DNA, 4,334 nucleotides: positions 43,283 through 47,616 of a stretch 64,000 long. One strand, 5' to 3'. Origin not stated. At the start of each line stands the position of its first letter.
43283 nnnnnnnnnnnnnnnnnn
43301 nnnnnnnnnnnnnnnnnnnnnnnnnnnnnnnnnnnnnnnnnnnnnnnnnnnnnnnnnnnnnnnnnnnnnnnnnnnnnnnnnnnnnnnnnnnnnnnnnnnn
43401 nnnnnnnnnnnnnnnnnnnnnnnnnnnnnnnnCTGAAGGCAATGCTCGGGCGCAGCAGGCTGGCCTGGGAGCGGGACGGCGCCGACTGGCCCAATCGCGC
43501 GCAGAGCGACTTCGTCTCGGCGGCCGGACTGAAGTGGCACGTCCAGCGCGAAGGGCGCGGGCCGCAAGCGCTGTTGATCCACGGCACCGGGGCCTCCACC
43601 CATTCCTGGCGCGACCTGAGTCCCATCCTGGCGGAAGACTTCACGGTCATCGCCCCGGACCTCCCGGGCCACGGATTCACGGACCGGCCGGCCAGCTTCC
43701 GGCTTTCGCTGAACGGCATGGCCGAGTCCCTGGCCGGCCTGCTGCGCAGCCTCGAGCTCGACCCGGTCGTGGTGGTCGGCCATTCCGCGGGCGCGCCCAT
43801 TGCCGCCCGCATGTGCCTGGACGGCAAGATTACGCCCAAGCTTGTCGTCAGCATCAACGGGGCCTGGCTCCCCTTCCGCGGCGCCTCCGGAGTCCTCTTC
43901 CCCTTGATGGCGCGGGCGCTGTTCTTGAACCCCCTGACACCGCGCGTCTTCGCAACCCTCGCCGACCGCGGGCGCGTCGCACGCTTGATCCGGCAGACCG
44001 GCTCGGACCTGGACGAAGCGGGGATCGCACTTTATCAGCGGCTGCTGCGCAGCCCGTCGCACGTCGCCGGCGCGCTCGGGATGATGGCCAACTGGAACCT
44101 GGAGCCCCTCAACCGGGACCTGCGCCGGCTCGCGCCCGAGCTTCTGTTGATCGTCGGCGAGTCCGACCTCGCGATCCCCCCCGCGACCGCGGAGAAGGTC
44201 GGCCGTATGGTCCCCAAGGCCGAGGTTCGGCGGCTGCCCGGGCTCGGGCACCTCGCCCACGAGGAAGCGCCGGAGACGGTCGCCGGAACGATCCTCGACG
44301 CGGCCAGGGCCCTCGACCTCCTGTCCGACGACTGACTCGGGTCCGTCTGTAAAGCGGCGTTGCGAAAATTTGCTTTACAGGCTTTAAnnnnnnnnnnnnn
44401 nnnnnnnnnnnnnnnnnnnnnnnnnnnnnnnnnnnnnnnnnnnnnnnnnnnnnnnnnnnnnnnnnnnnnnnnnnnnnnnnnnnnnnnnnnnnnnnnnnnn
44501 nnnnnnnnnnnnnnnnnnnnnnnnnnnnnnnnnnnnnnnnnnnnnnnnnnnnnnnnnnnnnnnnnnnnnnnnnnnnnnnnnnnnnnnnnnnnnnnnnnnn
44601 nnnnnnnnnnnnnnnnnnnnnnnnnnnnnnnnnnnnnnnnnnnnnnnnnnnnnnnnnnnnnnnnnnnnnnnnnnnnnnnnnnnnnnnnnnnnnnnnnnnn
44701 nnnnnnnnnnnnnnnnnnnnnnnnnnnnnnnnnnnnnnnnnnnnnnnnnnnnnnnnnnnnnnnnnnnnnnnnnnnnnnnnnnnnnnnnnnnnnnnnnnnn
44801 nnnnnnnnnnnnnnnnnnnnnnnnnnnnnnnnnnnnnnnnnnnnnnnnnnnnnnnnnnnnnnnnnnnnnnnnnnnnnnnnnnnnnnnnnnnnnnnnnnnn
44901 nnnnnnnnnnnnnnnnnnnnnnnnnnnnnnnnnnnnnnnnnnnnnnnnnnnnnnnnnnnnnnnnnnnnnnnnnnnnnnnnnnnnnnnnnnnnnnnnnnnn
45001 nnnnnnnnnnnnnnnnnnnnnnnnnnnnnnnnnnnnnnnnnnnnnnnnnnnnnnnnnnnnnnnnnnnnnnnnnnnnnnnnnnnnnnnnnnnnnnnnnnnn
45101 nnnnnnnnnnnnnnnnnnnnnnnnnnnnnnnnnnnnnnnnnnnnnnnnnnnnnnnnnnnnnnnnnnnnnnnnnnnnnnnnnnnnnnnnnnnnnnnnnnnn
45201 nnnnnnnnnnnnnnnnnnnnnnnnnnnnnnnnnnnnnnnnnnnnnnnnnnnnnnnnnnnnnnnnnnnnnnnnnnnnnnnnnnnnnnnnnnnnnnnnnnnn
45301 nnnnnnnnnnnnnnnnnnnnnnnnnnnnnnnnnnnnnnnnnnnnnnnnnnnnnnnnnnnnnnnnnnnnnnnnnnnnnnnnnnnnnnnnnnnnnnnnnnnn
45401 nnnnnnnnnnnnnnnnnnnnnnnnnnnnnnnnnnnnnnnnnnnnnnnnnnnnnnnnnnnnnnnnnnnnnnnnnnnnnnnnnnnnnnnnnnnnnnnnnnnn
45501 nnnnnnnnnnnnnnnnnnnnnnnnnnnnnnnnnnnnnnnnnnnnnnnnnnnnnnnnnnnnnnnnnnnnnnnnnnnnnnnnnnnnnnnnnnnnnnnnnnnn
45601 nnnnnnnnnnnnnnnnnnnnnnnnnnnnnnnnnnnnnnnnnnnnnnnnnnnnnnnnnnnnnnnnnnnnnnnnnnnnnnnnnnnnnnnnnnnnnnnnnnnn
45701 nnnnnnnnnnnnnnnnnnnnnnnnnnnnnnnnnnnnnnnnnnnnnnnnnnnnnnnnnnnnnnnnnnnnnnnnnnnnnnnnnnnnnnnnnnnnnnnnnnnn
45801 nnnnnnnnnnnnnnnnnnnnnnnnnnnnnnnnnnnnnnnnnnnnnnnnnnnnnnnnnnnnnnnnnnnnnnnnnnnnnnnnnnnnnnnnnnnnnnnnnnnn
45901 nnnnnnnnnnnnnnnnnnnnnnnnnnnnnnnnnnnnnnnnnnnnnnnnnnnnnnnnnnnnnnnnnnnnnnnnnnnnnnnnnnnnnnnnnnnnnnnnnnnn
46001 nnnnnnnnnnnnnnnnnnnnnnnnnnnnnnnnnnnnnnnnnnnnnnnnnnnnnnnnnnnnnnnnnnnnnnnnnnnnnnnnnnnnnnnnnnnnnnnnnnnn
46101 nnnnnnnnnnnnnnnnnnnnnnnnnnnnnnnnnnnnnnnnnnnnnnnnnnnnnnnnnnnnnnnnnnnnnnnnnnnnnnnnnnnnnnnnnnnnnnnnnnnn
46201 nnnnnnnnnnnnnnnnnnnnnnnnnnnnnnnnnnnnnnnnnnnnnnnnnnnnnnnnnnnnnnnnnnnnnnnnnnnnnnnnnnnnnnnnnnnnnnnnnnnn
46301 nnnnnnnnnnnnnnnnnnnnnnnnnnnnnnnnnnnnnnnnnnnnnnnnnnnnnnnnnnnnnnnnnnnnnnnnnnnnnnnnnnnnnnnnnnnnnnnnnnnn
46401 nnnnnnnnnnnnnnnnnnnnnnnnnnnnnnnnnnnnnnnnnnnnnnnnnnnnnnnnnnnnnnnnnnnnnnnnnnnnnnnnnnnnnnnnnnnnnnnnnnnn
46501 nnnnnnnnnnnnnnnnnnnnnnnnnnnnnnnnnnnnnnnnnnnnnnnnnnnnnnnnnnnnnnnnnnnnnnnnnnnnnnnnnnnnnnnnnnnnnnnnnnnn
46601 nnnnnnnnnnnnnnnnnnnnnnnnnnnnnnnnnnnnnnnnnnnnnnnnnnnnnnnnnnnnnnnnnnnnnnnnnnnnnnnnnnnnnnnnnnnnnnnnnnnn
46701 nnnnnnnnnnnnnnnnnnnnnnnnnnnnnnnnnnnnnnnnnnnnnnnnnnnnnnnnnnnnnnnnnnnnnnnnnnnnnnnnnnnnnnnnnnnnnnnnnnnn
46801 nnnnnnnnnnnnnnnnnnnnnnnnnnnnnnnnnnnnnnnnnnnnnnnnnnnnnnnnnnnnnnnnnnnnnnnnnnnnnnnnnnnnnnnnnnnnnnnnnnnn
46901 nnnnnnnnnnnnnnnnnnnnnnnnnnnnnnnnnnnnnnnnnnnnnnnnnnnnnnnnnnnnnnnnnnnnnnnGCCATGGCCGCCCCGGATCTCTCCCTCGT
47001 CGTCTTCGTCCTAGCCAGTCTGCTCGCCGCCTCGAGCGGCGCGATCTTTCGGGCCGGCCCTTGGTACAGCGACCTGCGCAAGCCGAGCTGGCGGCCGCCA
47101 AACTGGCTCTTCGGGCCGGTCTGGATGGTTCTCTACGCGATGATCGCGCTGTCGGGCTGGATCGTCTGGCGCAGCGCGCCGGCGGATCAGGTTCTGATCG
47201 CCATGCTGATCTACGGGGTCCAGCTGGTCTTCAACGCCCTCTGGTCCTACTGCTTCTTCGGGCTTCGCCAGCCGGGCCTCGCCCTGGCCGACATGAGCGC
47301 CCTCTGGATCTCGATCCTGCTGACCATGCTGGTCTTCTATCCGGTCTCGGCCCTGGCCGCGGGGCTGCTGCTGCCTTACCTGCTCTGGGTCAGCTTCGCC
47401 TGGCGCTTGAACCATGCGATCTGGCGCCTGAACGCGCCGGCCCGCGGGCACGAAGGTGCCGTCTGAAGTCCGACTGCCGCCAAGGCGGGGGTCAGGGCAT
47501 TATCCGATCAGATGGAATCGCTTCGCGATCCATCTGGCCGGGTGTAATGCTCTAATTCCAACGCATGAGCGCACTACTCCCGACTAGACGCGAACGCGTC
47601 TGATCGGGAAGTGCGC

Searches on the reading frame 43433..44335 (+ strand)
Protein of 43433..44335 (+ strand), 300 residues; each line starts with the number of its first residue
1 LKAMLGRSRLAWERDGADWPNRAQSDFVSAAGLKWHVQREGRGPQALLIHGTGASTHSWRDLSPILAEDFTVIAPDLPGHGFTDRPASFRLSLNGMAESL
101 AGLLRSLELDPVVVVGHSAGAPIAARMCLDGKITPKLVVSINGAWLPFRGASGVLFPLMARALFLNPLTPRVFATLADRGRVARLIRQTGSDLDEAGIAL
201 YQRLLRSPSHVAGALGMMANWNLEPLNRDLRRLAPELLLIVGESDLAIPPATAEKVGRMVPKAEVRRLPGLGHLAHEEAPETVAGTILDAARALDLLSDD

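Call 34: search_protein_families(library=ncbifam, max_evalue=0.001, proteins=[window:43433-44335:+])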
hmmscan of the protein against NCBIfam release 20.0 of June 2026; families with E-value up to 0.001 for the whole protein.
window:43433-44335:+ (300 aa): 20 families
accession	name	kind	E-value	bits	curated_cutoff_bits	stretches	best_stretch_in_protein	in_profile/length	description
TIGR03056.1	bchO_mg_che_rel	equivalog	1.5e-106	355.5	172.55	1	18-292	1-278/278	alpha/beta fold hydrolase BchO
NF011457.0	PRK14875.1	equivalog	1.8e-24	86.4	307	2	28-130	117-218/372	acetoin dehydrogenase dihydrolipoyllysine-residue acetyltransferase subunit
NF051488.1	bifunc_PcaDC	exception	1.6e-22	80.2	390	2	37-130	4-98/375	bifunctional 3-oxoadipate enol-lactonase/4-carboxymuconolactone decarboxylase PcaDC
TIGR03695.1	menH_SHCHC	equivalog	9.1e-18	64.6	208.55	2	45-132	4-93/252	2-succinyl-6-hydroxy-2,4-cyclohexadiene-1-carboxylate synthase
NF051487.1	bifunc_PcaCD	exception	1e-17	64.4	430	1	29-287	154-407/413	bifunctional 4-carboxymuconolactone decarboxylase/3-oxoadipate enol-lactonase PcaCD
TIGR02427.1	protocat_pcaD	equivalog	1.4e-17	64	255.85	2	34-139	3-109/251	3-oxoadipate enol-lactonase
NF002873.0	PRK03204.1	equivalog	2.3e-17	63.3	466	1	27-288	19-282/286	haloalkane dehalogenase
NF002938.0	PRK03592.1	equivalog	1.9e-14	53.7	241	1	23-125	10-111/298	haloalkane dehalogenase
NF045632.1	hydroxlase_HsaD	equivalog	1.4e-13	50.5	400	1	28-130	17-124/290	4,5:9,10-diseco-3-hydroxy-5,9,17-trioxoandrosta-1(10),2-diene-4-oate hydrolase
TIGR03611.1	RutD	equivalog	1.5e-13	50.7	238.5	1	38-146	8-115/258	pyrimidine utilization protein D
NF050089.1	i_nPHAscl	equivalog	1.7e-12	47.1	300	1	38-131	13-105/288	intracellular short-chain-length polyhydroxyalkanoate depolymerase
TIGR01738.1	bioH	equivalog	9.7e-12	45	206.95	1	43-129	3-84/245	pimeloyl-ACP methyl ester esterase BioH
NF004514.1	PRK05855.1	equivalog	7e-11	41.4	455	1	36-121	15-102/578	SDR family oxidoreductase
NF008340.0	PRK11126.1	equivalog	2.6e-08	33.4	261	1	39-134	10-102/255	2-succinyl-6-hydroxy-2,4-cyclohexadiene-1-carboxylate synthase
NF002043.0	PRK00870.1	subfamily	3.4e-08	33.3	265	1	36-147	37-151/302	haloalkane dehalogenase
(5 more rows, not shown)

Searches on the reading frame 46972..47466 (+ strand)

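Call 34: search_protein_families(library=ncbifam, max_evalue=0.001, proteins=[window:46972-47466:+])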
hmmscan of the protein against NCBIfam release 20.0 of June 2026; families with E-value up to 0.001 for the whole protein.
window:46972-47466:+ (164 aa): 1 family
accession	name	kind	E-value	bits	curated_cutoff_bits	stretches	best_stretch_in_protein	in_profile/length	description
NF047825.1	T-richsensTspOAlph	equivalog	1.2e-42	145.6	180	1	9-155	6-149/152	tryptophan-rich sensory protein TspO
